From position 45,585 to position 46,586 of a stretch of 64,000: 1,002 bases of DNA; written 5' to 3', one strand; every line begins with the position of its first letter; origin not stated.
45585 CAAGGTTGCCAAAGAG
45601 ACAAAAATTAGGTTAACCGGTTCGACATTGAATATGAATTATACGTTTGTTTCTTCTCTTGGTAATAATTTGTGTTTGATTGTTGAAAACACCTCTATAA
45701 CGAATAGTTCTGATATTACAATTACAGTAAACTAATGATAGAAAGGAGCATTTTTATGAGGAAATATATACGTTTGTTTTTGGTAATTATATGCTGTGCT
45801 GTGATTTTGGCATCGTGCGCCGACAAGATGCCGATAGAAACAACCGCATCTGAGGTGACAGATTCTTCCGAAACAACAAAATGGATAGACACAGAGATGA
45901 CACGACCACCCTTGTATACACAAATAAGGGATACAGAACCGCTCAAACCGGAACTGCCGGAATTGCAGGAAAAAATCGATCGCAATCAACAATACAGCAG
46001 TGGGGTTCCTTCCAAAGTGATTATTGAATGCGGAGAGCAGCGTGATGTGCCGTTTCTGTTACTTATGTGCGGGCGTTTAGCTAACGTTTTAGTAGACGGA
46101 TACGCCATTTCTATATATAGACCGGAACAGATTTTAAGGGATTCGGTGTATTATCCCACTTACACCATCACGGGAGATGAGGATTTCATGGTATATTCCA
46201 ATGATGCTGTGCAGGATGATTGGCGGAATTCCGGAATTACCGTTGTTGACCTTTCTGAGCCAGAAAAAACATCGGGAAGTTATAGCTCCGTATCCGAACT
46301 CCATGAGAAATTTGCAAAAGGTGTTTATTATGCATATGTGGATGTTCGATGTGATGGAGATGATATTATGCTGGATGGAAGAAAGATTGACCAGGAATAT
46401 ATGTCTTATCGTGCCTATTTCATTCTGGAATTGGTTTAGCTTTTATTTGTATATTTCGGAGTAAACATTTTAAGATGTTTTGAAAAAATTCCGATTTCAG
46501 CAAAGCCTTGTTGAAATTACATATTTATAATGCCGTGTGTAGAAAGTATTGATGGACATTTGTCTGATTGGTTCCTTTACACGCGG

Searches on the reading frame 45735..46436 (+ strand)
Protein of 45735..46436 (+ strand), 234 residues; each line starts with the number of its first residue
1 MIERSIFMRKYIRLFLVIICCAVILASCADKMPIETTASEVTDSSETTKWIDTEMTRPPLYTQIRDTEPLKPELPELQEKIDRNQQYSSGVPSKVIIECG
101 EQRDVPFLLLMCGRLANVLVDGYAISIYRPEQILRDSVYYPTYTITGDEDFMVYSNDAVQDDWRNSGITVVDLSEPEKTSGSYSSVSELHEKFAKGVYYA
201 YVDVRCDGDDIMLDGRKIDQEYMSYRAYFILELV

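Call 94: search_protein_families(library=pfam, proteins=[window:45735-46436:+], max_evalue=0.1)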
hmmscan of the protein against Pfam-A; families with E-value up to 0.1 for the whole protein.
window:45735-46436:+ (234 aa): 1 family
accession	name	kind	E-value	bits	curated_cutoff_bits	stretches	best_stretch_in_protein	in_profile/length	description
PF21827.1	New_glue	-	0.034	14.3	31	1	8-49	1-44/94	New glue protein family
